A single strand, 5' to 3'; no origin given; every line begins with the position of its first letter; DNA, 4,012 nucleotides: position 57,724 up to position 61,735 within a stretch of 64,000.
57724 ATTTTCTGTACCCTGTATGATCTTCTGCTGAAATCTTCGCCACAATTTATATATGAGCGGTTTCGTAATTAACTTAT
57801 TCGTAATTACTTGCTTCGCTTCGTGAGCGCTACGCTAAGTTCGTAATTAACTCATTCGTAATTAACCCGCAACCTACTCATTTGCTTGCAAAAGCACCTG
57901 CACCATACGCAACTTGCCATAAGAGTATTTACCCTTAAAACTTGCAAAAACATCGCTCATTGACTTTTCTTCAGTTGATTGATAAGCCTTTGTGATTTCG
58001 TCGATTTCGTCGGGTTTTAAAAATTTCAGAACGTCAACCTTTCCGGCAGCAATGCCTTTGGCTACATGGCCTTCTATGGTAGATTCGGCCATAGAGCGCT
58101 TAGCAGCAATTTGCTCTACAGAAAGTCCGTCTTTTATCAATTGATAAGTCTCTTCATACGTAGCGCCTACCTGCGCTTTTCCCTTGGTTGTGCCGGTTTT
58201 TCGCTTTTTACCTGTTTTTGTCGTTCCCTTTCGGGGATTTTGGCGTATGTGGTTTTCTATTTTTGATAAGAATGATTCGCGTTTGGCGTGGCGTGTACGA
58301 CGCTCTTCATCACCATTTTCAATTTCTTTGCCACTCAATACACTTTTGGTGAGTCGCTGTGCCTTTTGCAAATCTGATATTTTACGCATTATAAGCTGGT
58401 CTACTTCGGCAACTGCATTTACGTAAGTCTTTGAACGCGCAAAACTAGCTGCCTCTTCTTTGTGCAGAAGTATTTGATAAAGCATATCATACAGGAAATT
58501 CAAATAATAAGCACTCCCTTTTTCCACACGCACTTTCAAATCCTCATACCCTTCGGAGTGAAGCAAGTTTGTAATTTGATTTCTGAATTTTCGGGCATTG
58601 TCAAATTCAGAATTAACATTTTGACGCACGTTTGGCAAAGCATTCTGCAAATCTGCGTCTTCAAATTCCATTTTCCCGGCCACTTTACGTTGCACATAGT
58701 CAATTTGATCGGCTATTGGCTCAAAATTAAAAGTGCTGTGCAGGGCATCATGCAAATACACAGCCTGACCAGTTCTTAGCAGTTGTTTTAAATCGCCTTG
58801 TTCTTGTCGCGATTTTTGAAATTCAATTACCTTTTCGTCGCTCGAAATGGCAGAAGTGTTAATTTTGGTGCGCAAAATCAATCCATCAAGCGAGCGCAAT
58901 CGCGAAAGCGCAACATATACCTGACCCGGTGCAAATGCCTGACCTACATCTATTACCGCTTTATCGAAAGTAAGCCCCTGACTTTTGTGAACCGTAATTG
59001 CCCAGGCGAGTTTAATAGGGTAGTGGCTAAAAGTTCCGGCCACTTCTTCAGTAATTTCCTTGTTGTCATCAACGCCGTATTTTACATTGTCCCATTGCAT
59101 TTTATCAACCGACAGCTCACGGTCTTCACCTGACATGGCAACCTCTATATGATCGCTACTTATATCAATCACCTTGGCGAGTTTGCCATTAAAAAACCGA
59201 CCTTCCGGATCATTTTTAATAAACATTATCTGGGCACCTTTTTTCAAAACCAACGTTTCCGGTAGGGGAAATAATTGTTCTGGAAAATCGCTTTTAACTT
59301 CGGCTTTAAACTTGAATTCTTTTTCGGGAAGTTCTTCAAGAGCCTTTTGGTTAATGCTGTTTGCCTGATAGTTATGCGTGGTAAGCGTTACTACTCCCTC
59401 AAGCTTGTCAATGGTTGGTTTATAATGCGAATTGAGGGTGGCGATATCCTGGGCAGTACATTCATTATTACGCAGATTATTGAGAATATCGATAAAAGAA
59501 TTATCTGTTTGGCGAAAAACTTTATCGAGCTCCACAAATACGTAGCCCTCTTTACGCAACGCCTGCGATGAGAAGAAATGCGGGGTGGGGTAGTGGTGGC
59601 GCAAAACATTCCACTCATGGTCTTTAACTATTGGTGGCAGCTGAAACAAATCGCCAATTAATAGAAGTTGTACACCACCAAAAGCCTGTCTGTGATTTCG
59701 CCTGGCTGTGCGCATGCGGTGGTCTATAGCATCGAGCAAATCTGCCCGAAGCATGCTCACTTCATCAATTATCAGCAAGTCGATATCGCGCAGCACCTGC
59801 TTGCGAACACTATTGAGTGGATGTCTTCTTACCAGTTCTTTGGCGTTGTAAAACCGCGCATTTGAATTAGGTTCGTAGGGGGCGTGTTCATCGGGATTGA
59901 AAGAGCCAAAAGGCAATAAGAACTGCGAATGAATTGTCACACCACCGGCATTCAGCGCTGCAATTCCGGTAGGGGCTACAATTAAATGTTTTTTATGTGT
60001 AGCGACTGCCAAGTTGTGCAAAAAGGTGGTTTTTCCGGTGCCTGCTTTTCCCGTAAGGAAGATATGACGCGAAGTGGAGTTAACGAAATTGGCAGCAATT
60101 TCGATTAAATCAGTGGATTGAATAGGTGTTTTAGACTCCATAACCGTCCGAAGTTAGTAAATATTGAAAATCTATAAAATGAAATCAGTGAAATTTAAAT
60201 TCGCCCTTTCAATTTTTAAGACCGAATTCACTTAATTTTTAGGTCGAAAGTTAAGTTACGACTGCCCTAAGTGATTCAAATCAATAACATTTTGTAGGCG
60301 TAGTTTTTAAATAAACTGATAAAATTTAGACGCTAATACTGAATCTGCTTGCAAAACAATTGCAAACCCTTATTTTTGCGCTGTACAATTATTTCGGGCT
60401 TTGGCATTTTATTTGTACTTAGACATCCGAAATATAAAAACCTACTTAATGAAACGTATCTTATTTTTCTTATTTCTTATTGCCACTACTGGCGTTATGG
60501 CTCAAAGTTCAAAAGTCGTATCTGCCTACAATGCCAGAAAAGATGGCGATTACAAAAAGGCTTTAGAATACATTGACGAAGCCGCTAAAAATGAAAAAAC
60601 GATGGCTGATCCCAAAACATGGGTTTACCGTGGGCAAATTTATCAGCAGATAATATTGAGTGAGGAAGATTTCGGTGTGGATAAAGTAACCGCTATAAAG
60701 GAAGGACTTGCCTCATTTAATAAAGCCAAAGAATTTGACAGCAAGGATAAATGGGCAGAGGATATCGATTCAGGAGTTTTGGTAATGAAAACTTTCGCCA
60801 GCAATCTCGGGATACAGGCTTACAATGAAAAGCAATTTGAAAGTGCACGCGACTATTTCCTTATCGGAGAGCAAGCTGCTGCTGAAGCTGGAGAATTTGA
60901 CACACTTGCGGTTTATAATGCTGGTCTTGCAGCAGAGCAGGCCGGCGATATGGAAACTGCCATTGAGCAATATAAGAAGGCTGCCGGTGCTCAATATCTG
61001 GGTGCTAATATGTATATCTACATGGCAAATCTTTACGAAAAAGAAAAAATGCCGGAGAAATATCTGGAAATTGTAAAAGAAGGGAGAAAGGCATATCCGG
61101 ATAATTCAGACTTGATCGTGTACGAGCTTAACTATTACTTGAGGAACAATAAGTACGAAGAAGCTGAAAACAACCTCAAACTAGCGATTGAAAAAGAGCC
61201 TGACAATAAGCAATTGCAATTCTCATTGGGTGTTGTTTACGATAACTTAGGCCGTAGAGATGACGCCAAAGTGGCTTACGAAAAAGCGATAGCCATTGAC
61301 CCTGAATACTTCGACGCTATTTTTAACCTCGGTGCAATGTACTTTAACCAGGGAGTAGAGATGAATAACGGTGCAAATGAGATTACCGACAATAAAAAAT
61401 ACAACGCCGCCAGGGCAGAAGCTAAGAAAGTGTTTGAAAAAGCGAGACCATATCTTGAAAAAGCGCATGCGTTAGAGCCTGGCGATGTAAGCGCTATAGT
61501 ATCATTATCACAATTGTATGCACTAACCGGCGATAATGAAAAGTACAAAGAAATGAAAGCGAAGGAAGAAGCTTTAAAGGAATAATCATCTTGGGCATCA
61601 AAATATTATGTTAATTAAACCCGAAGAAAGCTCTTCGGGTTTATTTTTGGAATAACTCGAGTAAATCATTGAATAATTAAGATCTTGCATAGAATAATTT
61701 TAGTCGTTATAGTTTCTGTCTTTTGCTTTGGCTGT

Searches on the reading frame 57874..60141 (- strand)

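Call 17: search_protein_families(library=pfam, proteins=[window:57874-60141:-], max_evalue=0.001)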
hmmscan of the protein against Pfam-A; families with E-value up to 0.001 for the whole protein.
window:57874-60141:- (755 aa): 10 families
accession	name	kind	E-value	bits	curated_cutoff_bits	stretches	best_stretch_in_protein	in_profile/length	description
PF05970.20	PIF1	-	3e-26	92.8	25.9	1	14-229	12-218/223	PIF1-like helicase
PF14493.12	HTH_40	-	4.3e-25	88.3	27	1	661-748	1-89/89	Helix-turn-helix domain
PF13604.12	AAA_30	-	4.2e-13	49.9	27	1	15-234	9-178/191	AAA domain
PF13245.12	AAA_19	-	1e-10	42.3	25.1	1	21-171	8-132/134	AAA domain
PF13401.12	AAA_22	-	2.1e-06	28.5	27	1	22-164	3-123/130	AAA domain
PF13538.12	UvrD_C_2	-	6.3e-05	23.2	27.4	1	378-414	1-44/52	UvrD-like helicase C-terminal domain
PF02689.20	Herpes_Helicase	-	7.1e-05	21.4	27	1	370-423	721-776/808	Helicase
PF13479.12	AAA_24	-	0.00012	22.4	27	0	25-149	3-94/195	AAA domain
PF03266.21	NTPase_1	-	0.00064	20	23.9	0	26-55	1-30/168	NTPase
PF25199.1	nSTAND_NTPase5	-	0.00084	19.6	34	0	20-52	37-70/145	Novel STAND NTPase 5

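Call 79: search_protein_families(library=padloc, proteins=[window:57874-60141:-], max_evalue=0.01)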
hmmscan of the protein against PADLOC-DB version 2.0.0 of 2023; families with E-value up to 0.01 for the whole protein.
window:57874-60141:- (755 aa): 9 families
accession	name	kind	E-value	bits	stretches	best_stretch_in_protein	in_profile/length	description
PDLC05065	PDC-S68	-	1.2e-18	64.3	2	24-172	620-746/1221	-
PDLC04476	PDC-M16A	-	1.5e-18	64.6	1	6-339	7-339/691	-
PDLC05064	PDC-S68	-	7.9e-15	51.7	2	26-276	702-921/1273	-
PDLC04475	PDC-M16A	-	4.5e-14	49.9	1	11-369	18-377/721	-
PDLC05066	PDC-S68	-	7.2e-12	42.1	2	28-172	597-722/1202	-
PDLC05035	PDC-S53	-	4.9e-11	39.4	1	325-397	765-836/900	-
PDLC01148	RecD_like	-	3.1e-09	33.7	1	17-171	319-445/719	RecD/Tra ATPase fused to N-terminal HHH domain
PDLC01734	typeIV_RecD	-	3.3e-09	33.6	1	24-424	354-717/763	RecD_0_IVD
PDLC04140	mad8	-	0.00095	16.8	1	23-47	26-50/314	mads_8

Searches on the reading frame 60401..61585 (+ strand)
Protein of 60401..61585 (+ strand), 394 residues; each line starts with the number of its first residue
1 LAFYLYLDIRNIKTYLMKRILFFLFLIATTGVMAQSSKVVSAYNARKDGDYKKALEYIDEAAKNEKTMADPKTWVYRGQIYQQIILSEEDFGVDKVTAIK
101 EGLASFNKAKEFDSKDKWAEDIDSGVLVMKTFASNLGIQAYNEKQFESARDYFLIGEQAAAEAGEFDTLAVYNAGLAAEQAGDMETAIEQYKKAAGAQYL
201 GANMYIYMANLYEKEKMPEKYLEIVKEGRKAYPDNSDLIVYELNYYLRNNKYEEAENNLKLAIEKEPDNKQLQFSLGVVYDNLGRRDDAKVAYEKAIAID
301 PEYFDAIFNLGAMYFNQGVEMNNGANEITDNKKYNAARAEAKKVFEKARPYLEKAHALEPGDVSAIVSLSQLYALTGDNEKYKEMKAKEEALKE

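Call 17: search_protein_families(library=pfam, proteins=[window:60401-61585:+], max_evalue=0.001)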
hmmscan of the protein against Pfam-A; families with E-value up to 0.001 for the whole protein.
window:60401-61585:+ (394 aa): 11 families
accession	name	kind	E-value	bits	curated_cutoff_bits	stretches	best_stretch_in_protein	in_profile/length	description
PF07719.23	TPR_2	-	1.3e-16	59.7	27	1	273-303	4-34/34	Tetratricopeptide repeat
PF13428.12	TPR_14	-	3.5e-16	58.5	23.5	0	272-312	3-43/44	Tetratricopeptide repeat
PF14559.12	TPR_19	-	9.5e-15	55.1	25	1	247-290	2-45/68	Tetratricopeptide repeat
PF00515.34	TPR_1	-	8.3e-14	51.2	27.8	1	274-303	5-34/34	Tetratricopeptide repeat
PF13414.12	TPR_11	-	3.2e-13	49.6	26.8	2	284-318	8-42/42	TPR repeat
PF13432.12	TPR_16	-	3.7e-13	50.1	32.7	1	244-301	5-62/65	Tetratricopeptide repeat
PF13431.12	TPR_17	-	2.6e-11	43.3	24.4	1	292-318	1-27/34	Tetratricopeptide repeat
PF13181.12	TPR_8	-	1.4e-08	34.7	25.7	1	273-302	4-33/34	Tetratricopeptide repeat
PF13424.12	TPR_12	-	5.4e-06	27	30.1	0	246-301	13-76/77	Tetratricopeptide repeat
PF23914.1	TPR_CcmH_CycH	-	1.5e-05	25.3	42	0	259-312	39-92/158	Cytochrome c-type biogenesis protein H TPR domain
PF13176.12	TPR_7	-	0.00043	20.6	27.9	0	275-301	4-30/36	Tetratricopeptide repeat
